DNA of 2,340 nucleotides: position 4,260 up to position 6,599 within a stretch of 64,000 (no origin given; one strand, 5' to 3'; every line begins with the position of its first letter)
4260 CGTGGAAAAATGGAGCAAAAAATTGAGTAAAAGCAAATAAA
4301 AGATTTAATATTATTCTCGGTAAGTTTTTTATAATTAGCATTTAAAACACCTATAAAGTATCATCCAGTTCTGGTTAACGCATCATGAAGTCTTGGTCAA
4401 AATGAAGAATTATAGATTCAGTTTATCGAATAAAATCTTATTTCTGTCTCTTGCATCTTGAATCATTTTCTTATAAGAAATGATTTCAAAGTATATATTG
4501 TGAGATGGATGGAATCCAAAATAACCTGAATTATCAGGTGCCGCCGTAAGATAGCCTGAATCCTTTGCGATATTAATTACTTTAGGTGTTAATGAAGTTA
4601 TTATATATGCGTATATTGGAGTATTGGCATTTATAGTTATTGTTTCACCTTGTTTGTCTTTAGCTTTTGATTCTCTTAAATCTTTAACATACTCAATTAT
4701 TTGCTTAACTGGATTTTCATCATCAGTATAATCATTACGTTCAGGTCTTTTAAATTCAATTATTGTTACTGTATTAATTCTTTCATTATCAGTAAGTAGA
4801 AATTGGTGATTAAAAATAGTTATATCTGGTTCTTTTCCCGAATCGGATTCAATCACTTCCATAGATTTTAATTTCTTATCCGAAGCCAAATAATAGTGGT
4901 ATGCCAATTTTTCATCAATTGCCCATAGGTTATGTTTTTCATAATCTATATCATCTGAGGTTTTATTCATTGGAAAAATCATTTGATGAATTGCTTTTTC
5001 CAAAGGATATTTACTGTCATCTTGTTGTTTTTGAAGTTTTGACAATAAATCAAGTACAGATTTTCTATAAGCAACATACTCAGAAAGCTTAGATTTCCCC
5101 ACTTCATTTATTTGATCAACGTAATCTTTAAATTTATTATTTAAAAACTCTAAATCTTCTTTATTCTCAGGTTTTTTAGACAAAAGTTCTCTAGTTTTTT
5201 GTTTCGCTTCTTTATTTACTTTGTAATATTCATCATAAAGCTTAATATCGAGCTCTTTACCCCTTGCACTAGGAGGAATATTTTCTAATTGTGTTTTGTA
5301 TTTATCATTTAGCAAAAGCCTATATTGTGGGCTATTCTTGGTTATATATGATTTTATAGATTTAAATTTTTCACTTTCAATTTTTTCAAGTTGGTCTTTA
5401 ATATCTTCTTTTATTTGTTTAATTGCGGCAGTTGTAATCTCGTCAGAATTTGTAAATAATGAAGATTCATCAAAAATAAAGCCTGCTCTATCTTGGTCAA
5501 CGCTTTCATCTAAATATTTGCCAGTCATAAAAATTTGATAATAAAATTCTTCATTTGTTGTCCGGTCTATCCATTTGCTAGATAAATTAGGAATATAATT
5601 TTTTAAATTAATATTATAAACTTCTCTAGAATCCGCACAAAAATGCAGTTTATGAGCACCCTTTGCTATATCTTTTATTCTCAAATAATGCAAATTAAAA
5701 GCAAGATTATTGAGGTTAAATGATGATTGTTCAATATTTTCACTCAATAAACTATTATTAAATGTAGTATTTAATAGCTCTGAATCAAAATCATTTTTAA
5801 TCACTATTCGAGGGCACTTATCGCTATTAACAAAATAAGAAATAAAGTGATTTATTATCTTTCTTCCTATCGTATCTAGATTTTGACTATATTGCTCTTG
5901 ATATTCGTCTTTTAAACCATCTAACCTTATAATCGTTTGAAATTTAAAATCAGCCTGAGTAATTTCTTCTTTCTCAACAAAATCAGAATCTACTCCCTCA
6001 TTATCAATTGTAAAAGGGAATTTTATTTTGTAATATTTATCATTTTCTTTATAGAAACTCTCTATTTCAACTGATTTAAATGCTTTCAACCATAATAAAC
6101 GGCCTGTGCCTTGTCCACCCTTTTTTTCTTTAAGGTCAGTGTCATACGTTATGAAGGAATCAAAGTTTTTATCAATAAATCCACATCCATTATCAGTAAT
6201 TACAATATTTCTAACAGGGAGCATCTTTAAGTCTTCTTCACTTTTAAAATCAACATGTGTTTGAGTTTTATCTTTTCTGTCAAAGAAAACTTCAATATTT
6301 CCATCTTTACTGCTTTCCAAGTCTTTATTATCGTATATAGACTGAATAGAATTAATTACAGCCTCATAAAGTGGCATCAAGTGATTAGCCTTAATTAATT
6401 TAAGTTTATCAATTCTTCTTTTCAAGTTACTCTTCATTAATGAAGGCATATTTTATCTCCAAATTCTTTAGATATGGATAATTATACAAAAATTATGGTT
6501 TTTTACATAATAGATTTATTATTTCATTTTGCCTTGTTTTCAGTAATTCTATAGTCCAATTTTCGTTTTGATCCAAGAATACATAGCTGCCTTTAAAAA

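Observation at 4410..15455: Five-gene translationally coupled operon: YhaM-like HD nuclease, AddB-like, AddA-like, DUF262/DUF1524, GHKL-PD-ExK ATPase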

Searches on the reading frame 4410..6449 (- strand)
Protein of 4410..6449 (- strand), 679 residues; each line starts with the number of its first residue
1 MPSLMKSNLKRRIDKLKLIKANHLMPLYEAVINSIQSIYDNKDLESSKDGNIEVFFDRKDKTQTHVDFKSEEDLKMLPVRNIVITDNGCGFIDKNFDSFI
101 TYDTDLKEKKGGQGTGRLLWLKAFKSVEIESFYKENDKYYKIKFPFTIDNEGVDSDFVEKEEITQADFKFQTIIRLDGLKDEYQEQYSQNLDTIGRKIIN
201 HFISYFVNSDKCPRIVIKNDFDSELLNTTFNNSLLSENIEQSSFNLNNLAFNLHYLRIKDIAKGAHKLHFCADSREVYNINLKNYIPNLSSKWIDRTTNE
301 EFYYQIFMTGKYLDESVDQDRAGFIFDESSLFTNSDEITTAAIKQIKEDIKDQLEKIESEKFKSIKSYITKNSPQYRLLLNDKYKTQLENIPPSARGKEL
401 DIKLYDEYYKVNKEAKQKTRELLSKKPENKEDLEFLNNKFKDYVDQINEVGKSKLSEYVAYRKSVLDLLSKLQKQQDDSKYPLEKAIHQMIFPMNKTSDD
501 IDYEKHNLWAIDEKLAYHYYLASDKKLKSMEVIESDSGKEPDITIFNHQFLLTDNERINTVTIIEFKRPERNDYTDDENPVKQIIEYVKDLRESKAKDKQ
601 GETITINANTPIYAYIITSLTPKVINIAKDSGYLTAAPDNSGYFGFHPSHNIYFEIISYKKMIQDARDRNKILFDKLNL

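Call 4: search_protein_families(library=pfam, proteins=[window:4410-6449:-], max_evalue=0.01)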
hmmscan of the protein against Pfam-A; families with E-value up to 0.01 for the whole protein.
window:4410-6449:- (679 aa): 0 families

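Call 5: search_protein_families(library=padloc, proteins=[window:4410-6449:-], max_evalue=0.01)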
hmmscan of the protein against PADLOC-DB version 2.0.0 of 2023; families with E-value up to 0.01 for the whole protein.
window:4410-6449:- (679 aa): 0 families

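Call 6: search_protein_families(library=ncbifam, proteins=[window:4410-6449:-], max_evalue=0.01)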
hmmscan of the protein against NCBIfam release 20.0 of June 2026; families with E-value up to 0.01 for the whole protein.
window:4410-6449:- (679 aa): 0 families

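Call 11: find_homologous_proteins(query=window:4410-6449:-)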
Query window:4410-6449:- (679 aa): 130 proteins with E <= 0.001 among 8000 candidates; the best 120 are listed.
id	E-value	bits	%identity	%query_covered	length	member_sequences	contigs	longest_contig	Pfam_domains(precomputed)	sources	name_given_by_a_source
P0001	0.0e+0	1498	100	100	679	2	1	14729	-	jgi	-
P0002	0.0e+0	1063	69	100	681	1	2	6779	-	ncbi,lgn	-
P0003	1.6e-243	828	57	100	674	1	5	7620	-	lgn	-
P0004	1.0e-241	822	56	100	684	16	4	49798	-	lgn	-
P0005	6.9e-241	819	56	100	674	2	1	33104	-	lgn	-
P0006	4.3e-240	817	56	100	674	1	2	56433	-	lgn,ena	-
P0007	2.9e-239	814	56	100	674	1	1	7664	-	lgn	-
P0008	1.1e-227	776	53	100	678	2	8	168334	-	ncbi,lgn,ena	-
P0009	1.1e-226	773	54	100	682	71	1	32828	-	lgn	-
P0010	7.3e-223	760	52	100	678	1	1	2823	-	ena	-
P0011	7.4e-219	747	53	99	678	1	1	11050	-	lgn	-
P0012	4.0e-149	516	42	99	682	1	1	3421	-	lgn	-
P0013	4.0e-144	500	40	99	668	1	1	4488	-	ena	-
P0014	5.8e-135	469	38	99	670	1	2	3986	-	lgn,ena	-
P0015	1.3e-133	465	37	99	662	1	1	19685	-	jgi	jgi:hypothetical protein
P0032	3.6e-125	437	41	88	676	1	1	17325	PF13589.13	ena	-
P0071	1.2e-102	363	34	100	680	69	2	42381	PF02518.32,PF13589.13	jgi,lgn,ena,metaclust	metaclust:\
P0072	5.5e-102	361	35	99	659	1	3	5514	PF13589.13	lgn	-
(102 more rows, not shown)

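Call 12: find_encoding_contigs(protein=P0008, flank=10000, max_places=4)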
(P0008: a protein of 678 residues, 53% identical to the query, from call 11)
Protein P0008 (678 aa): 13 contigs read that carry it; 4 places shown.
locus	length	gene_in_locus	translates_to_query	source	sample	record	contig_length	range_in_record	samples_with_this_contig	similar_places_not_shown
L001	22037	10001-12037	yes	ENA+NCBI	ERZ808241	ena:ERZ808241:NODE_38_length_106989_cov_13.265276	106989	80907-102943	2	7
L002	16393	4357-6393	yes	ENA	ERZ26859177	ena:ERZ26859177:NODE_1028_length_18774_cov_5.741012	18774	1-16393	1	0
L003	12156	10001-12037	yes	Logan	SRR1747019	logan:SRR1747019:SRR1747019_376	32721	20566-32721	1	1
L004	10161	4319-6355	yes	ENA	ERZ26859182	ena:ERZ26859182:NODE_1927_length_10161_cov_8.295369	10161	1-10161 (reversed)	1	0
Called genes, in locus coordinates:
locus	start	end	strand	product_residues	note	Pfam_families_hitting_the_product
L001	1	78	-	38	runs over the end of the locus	-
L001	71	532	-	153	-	-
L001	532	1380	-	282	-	PF02498:Bro-N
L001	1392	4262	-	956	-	PF00176:SNF2-rel_dom, PF13872:AAA_34 (weak), PF00270:DEAD, PF04851:ResIII, PF00271:Helicase_C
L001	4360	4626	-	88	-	PF13102:Phage_int_SAM_5 (weak), PF14659:Phage_int_SAM_3 (weak), PF22022:Phage_int_M (weak)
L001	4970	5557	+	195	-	-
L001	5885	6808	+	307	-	-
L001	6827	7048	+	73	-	-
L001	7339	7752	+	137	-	PF03852:Vsr, PF18741:MTES_1575 (weak), PF04480:DUF559 (weak)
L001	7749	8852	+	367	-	PF00145:DNA_methylase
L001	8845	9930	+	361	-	PF09561:RE_HpaII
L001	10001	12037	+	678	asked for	-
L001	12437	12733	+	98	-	PF00239:Resolvase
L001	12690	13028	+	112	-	PF00239:Resolvase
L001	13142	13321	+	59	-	-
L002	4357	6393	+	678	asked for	-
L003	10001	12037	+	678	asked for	-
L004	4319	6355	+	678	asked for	-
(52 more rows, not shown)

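Call 13: find_encoding_contigs(protein=P0002, flank=10000, max_places=3)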
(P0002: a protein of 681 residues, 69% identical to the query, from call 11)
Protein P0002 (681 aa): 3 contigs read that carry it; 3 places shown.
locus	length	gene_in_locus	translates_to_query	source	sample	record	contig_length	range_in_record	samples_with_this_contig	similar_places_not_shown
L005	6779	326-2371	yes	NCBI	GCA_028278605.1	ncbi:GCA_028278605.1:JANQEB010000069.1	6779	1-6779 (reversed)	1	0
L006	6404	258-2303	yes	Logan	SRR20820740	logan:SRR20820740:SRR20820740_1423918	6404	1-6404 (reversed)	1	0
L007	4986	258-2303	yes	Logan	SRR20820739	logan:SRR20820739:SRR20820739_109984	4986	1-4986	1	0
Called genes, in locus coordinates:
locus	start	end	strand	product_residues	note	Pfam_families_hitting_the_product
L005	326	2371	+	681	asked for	-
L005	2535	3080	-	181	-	-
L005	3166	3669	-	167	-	-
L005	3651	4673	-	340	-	-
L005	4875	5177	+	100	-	PF13411:MerR_1, PF00376:MerR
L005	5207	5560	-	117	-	-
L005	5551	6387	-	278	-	PF08401:ArdcN, PF18818:MPTase-PolyVal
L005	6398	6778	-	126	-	?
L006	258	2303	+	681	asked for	-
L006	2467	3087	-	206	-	-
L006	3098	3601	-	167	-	-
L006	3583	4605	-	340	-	-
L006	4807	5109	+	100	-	PF13411:MerR_1, PF00376:MerR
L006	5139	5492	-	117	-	-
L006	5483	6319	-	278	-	PF08401:ArdcN, PF18818:MPTase-PolyVal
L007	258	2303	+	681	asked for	-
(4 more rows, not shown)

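Call 29: search_solved_structures(query=A2, max_evalue=1)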
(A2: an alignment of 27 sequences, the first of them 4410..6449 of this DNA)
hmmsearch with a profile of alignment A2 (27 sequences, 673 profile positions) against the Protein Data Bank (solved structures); distinct sequences matched with E-value up to 1: 1.
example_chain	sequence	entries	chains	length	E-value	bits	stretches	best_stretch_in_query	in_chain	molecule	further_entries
5zy8_A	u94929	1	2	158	0.62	11.5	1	490-542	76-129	UPF0336 protein Rv0637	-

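Call 30: find_related_loci(query=A2, collection=metagenome_contigs, flank=8000)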
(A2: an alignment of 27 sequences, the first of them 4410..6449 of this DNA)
Query A2 (679 aa) in metagenome_contigs; peptide patterns used: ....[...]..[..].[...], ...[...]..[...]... (x = any residue, [..] = any of these).
600 stretches matched a pattern (row limit reached: there are more); 326 encode a relative of the query (tblastn E <= 1e-3); the best 80 are kept; 80 distinct loci.
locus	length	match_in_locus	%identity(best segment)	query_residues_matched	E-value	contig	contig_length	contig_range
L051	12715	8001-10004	38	4-679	4e-145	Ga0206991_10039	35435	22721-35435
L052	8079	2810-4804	40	5-679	1e-138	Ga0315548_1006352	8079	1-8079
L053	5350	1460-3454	37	5-679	5e-136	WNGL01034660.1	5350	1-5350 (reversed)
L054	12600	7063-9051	36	5-679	7e-135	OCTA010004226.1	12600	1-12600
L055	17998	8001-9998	37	5-679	1e-133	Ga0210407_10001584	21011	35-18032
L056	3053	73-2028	35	13-679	2e-138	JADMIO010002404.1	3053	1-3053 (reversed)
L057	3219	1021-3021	34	5-679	6e-138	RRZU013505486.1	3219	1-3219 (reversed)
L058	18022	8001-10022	37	7-679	3e-131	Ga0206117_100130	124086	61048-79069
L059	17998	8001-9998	36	5-679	1e-130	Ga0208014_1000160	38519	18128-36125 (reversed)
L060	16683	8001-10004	33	5-679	1e-129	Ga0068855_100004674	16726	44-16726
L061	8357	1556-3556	38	3-679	2e-129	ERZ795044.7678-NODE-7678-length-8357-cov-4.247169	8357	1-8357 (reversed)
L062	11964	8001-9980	38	4-677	7e-129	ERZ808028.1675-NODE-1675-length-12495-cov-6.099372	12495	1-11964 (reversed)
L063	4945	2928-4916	36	3-679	1e-129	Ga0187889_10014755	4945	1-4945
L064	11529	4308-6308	38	3-679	5e-128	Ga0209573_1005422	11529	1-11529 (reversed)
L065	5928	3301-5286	36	3-677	4e-128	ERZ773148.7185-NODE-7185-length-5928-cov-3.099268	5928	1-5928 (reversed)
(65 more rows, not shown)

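Call 36: search_protein_families(library=pfam, alignment_id=A3, max_evalue=0.0001)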
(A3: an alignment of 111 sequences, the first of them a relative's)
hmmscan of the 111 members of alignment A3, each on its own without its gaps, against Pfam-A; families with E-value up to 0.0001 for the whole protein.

A. member 1, L051:10142-11110:+ (322 aa): 0 families

B. families by the number of members that match (of 111 scanned): 91 families (the first 25 are shown)
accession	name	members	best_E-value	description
PF01420.25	Methylase_S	5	3.9e-52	Type I restriction modification DNA specificity domain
PF13175.12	AAA_15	4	6.3e-32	AAA ATPase domain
PF13304.12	AAA_21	4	1e-20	AAA domain, putative AbiEii toxin, Type IV TA system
PF02534.20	T4SS-DNA_transf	3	2.2e-51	Type IV secretory system Conjugative DNA transfer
PF12696.13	TraG-D_C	3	2.3e-34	TraM recognition site of TraD and TraG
PF10412.15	TrwB_AAD_bind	3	1e-17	Type IV secretion-system coupling protein DNA-binding domain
PF13476.12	AAA_23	3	6.1e-08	AAA domain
PF02463.25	SMC_N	3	3e-07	RecF/RecN/SMC N terminal domain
PF02384.22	N6_Mtase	2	7e-72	N-6 DNA Methylase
PF01555.25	N6_N4_Mtase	2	1.1e-32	DNA methylase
PF13306.12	LRR_5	2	6.4e-30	BspA type Leucine rich repeat region (6 copies)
PF00004.35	AAA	2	1.4e-26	ATPase family associated with various cellular activities (AAA)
PF13749.12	HATPase_c_4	2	2.4e-17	Putative ATP-dependent DNA helicase recG C-terminal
PF13538.12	UvrD_C_2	2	1.3e-12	UvrD-like helicase C-terminal domain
PF00589.27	Phage_integrase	2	2.8e-12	Phage integrase family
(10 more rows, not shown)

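Call 45: predict_structure(alignment_id=A2)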
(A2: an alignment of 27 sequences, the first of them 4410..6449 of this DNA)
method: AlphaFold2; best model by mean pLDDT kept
length: 679 residues; sequences in the alignment: 27
mean_pLDDT: 79.3   pTM: 0.63
mean pLDDT of the five models: 79.3, 76.1, 75.0, 74.7, 72.6
residues with pLDDT >= 90: 171; 70-90: 355; 50-70: 107; < 50: 46
segments of 3 or more residues with pLDDT < 50: 1-5, 518-528, 533-556
pLDDT, mean of each block of 10 residues (from residue 1): 54 79 85 89 85 89 58 79 94 82 65 73 93 92 91 86 90 94 86 89 84 91 91 85 91 90 82 84 90 85 91 79 70 78 95 90 91 85 85 88 90 77 71 71 69 70 80 62 63 55 67 62 41 46 38 50 77 80 87 74 74 87 89 89 91 90 87 73
secondary structure, 60 per line:
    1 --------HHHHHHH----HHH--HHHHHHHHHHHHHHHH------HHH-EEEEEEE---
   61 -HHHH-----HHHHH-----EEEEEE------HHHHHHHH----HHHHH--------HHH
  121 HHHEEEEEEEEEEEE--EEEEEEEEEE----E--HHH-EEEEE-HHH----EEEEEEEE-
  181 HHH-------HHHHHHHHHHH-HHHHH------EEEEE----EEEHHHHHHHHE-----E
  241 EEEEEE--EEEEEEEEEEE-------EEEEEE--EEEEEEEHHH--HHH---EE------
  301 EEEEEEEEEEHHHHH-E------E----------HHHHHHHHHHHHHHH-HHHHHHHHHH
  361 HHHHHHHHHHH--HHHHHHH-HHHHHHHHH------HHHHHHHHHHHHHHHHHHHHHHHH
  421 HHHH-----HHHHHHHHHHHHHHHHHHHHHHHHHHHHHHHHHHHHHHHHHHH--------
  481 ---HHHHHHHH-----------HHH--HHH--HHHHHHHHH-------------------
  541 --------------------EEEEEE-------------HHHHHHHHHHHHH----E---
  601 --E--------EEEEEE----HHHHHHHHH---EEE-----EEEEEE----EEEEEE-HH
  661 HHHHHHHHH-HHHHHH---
elements in order (helices of 4 or more, strands of 3 or more residues): H9-15 H25-40 E51-57 H62-65 H71-75 E81-86 H93-100 H105-109 H118-123 E124-135 E138-147 E159-163 E172-179 H191-201 H203-207 E214-218 E223-225 H226-233 E240-246 E249-259 E267-272 E275-281 E301-310 H311-315 H335-349 H351-371 H374-380 H382-390 H397-424 H430-472 H484-491 H513-521 E561-566 H580-592 E612-617 H622-630 E634-636 E642-647 E652-657 H659-669 H671-676

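Call 48: fold_search(model_id=the predicted structure, library=pdb)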
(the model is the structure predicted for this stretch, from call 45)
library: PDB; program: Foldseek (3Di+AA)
matches with E <= 10: 823; with E <= 0.001: 269
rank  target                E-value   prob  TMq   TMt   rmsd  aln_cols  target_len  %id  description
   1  9a6t_B                1.4e-11  1.00  0.32  0.34   8.8       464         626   12  Integrative model of DNAK-HTPG by crosslinking MS and deep learning (released 2024-09-18)
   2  8ffv_B                5.8e-11  1.00  0.33  0.35   8.0       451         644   13  Cryo-EM structure of the GR-Hsp90-FKBP52 complex (released 2023-11-01)
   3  6mw7_B                8.9e-11  1.00  0.32  0.42   8.2       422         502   12  Crystal structure of ATPase module of SMCHD1 bound to ATP (released 2019-09-11)
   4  3zkb_I                1.1e-10  1.00  0.28  0.46   7.6       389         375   12  CRYSTAL STRUCTURE OF THE ATPASE REGION OF Mycobacterium tuberculosis GyrB WITH AMPPNP (released 2013-09-18)
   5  6mw7_C                1.4e-10  1.00  0.32  0.40   7.9       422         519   12  Crystal structure of ATPase module of SMCHD1 bound to ATP (released 2019-09-11)
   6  4z1i_A                2.3e-10  1.00  0.30  0.51   8.2       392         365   11  Crystal structure of human Trap1 with AMPPNP (released 2015-04-29)
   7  6mw7_D                2.4e-10  1.00  0.32  0.41   7.6       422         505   10  Crystal structure of ATPase module of SMCHD1 bound to ATP (released 2019-09-11)
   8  7exp_A                2.8e-10  1.00  0.32  0.37   7.7       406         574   14  Crystal structure of zebrafish TRAP1 with AMPPNP and MitoQ (released 2022-01-05)
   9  5fwk_B                3.9e-10  1.00  0.34  0.36   8.1       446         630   13  Atomic cryoEM structure of Hsp90-Cdc37-Cdk4 complex (released 2016-07-06)
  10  3zm7_A                3.9e-10  1.00  0.26  0.43   9.0       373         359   10  CRYSTAL STRUCTURE OF THE ATPASE REGION OF Mycobacterium tuberculosis GyrB WITH AMPPCP (released 2013-09-18)
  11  3zkb_L                4.6e-10  1.00  0.28  0.45   7.8       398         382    9  CRYSTAL STRUCTURE OF THE ATPASE REGION OF Mycobacterium tuberculosis GyrB WITH AMPPNP (released 2013-09-18)
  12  8eob_A                5.1e-10  1.00  0.34  0.36   8.1       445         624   11  Cryo-EM structure of human HSP90B in the closed state (released 2023-01-25)
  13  8eoa_B                5.1e-10  1.00  0.33  0.36   8.3       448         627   12  Cryo-EM structure of human HSP90B-AIPL1 complex (released 2023-01-25)
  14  8eob_B                5.4e-10  1.00  0.35  0.37   7.8       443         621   11  Cryo-EM structure of human HSP90B in the closed state (released 2023-01-25)
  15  8gae_A                5.7e-10  1.00  0.32  0.34   9.2       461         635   13  Hsp90 provides platform for CRaf dephosphorylation by PP5 (released 2023-04-26)
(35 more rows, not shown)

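Call 49: search_protein_families(library=pfam, alignment_id=A2, max_evalue=0.05)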
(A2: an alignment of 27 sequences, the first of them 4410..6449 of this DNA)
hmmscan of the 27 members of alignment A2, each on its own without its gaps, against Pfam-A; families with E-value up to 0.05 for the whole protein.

A. member 1, window:4410-6449:- (679 aa): 0 families

B. families by the number of members that match (of 27 scanned): 9 families
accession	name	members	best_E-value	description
PF13589.12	HATPase_c_3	16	1.1e-05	Histidine kinase-, DNA gyrase B-, and HSP90-like ATPase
PF02518.31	HATPase_c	12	2.8e-05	Histidine kinase-, DNA gyrase B-, and HSP90-like ATPase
PF01716.24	MSP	2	0.02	Manganese-stabilising protein / photosystem II polypeptide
PF09731.14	Mitofilin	1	1.6e-05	Mitochondrial inner membrane protein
PF16581.11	HIGH_NTase1_ass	1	0.001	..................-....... C-terminal region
PF18908.5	DUF5663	1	0.01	Protein of unknown function (DUF5663)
PF22909.1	Caulimovir_coat_dom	1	0.012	Caulimovirus coat protein, conserved domain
PF25443.1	ANG-1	1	0.012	ANG-1-like domain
PF14185.11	SpoIISB_antitox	1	0.036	Antitoxin SpoIISB, type II toxin-antitoxin system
